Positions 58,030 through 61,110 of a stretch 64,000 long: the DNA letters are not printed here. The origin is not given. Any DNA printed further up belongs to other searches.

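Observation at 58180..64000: Unlisted megasynthase of more than 1,940 codons: PfaA-like KS-AT-ACP-ACP-KR-DH at the window edge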

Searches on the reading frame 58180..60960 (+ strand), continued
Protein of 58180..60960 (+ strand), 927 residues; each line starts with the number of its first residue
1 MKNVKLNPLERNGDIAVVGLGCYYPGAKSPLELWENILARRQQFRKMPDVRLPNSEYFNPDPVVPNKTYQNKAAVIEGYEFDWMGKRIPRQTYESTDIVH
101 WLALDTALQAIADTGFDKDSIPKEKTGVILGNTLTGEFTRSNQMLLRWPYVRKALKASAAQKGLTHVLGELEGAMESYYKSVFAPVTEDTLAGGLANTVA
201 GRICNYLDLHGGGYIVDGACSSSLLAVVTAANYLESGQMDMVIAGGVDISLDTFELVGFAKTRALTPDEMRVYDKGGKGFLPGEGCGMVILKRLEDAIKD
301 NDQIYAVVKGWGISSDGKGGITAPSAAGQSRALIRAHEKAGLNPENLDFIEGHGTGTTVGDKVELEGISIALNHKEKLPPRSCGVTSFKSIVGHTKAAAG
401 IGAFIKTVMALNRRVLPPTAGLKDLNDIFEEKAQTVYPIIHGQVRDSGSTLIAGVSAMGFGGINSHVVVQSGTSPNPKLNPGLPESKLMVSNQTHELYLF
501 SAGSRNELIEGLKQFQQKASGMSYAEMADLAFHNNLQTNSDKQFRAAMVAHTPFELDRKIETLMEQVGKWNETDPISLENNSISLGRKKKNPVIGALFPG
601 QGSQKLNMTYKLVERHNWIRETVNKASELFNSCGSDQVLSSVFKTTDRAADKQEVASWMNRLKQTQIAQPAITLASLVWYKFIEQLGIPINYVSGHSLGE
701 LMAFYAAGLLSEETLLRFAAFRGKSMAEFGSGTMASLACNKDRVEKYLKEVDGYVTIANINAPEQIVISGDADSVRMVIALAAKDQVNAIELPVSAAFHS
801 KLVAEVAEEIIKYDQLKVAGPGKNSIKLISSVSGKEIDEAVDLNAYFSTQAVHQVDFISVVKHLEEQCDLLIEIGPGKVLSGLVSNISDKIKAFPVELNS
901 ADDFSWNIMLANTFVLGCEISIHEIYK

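Call 56: get_annotated_region(hit=H3, flank=8000)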
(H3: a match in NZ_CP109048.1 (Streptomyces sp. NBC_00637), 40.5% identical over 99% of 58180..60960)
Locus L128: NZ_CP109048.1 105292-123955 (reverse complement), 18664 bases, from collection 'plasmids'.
description: Streptomyces sp. NBC_00637 strain NBC 00637 plasmid unnamed2, complete sequence
organism: Streptomyces sp. NBC_00637 (NCBI taxid 2903667)
taxonomy: Bacteria; Actinomycetota; Actinomycetes; Kitasatosporales; Streptomycetaceae; Streptomyces; Streptomyces sp. NBC 00637
host: -; source: -; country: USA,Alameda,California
typing (MOB-suite, as given by PLSDB): non-mobilizable; replicon rep_cluster_43
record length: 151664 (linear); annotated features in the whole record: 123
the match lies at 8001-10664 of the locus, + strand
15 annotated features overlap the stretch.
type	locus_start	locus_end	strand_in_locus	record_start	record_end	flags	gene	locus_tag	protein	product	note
CDS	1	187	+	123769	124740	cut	-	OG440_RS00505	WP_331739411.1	NAD(P)-dependent oxidoreductase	-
CDS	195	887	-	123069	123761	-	-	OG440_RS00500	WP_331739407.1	TetR/AcrR family transcriptional regulator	GO:0006355 - regulation of DNA-templated transcription [Evidence IEA]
CDS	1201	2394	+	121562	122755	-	-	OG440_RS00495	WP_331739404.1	transposase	-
CDS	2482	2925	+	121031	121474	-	-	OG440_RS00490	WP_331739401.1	helix-turn-helix domain-containing protein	-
CDS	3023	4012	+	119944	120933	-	-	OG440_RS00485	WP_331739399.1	DUF1702 family protein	-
CDS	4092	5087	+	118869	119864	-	-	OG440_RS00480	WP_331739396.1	DUF1702 family protein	-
CDS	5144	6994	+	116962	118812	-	-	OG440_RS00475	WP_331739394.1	CRTAC1 family protein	-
CDS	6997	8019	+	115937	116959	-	-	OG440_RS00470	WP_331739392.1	enediyne biosynthesis protein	-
CDS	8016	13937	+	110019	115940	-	-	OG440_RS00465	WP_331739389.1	type I polyketide synthase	GO:0030639 - polyketide biosynthetic process [Evidence IEA]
CDS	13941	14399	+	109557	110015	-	-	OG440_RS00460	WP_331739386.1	acyl-CoA thioesterase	-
CDS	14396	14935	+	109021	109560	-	-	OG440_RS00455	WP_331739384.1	flavin reductase family protein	-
CDS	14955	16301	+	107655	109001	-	-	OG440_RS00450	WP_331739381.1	cytochrome P450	-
CDS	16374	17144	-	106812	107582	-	-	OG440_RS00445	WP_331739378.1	AraC family transcriptional regulator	-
CDS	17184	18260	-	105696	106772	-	-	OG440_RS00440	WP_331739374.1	ParB/RepB/Spo0J family partition protein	-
CDS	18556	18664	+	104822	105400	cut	-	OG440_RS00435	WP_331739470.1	DUF5987 family protein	-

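Call 57: get_annotated_region(hit=H2, flank=9000)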
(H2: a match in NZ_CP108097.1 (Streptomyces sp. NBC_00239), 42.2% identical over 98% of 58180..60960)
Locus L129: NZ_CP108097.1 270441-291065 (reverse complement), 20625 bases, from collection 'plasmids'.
description: Streptomyces sp. NBC_00239 plasmid unnamed2, complete sequence
organism: Streptomyces sp. NBC_00239 (NCBI taxid 2903640)
taxonomy: Bacteria; Actinomycetota; Actinomycetes; Kitasatosporales; Streptomycetaceae; Streptomyces; Streptomyces sp. NBC 00239
host: -; source: -; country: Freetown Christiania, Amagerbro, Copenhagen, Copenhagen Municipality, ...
typing (MOB-suite, as given by PLSDB): non-mobilizable; replicon rep_cluster_1789
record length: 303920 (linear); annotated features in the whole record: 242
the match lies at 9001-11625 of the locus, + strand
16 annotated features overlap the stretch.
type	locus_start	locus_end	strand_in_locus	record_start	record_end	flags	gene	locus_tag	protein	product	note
CDS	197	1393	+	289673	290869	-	-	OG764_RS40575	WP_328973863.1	transposase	-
CDS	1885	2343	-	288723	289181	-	-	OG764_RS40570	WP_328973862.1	hypothetical protein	-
CDS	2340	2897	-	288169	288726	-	-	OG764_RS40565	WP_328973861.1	hypothetical protein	-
CDS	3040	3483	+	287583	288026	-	-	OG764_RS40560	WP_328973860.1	helix-turn-helix domain-containing protein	-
CDS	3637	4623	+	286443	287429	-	-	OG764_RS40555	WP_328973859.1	DUF1702 family protein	-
CDS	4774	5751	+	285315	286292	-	-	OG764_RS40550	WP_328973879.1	DUF1702 family protein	-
CDS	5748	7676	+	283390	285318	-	-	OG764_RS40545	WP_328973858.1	CRTAC1 family protein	-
CDS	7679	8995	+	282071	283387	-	-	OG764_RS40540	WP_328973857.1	enediyne biosynthesis protein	-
CDS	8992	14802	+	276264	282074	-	-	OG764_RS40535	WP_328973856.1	SDR family NAD(P)-dependent oxidoreductase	-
CDS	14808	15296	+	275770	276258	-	-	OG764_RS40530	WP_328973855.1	acyl-CoA thioesterase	-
CDS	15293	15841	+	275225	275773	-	-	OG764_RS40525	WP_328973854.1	flavin reductase family protein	-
CDS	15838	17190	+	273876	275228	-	-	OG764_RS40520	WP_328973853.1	cytochrome P450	-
CDS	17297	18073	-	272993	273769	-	-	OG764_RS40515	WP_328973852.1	AraC family transcriptional regulator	-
CDS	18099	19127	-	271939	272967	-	-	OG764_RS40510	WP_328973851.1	ParB N-terminal domain-containing protein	-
CDS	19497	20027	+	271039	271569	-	-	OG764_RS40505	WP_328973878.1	DUF5987 family protein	-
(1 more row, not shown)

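Call 58: get_annotated_region(hit=H21, flank=8000)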
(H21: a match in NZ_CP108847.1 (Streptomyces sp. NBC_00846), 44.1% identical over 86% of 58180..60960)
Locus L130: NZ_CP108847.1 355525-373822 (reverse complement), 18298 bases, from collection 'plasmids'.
description: Streptomyces sp. NBC_00846 plasmid unnamed1, complete sequence
organism: Streptomyces sp. NBC_00846 (NCBI taxid 2975849)
taxonomy: Bacteria; Actinomycetota; Actinomycetes; Kitasatosporales; Streptomycetaceae; Streptomyces; Streptomyces sp. NBC 00846
host: -; source: -; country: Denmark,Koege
typing (MOB-suite, as given by PLSDB): mobilizable; replicon rep_cluster_1879,rep_cluster_43; relaxase MOBF
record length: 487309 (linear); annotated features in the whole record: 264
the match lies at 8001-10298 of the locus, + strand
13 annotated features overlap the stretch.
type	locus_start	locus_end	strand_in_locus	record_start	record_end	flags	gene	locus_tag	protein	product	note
CDS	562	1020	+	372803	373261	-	-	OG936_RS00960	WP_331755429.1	acyl-CoA thioesterase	-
CDS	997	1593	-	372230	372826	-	-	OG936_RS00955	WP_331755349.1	peroxidase-related enzyme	-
CDS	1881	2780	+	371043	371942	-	-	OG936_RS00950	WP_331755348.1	hypothetical protein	-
CDS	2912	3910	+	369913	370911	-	-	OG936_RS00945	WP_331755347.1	DUF1702 family protein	-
CDS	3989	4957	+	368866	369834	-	-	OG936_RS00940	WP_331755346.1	DUF1702 family protein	-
CDS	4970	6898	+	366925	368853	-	-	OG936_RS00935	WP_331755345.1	CRTAC1 family protein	-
CDS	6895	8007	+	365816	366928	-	-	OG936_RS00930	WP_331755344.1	enediyne biosynthesis protein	-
CDS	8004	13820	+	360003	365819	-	-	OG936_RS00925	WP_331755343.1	type I polyketide synthase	-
CDS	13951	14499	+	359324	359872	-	-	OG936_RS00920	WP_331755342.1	NADH-dependent FAD reductase SgcE6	-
CDS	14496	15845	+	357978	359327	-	-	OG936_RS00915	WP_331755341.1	cytochrome P450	-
CDS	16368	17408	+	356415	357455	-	-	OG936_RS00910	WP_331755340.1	alkylhydroperoxidase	-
CDS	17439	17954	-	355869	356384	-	-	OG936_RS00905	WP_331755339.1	carboxymuconolactone decarboxylase family protein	-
CDS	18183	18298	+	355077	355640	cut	-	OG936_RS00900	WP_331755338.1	hypothetical protein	-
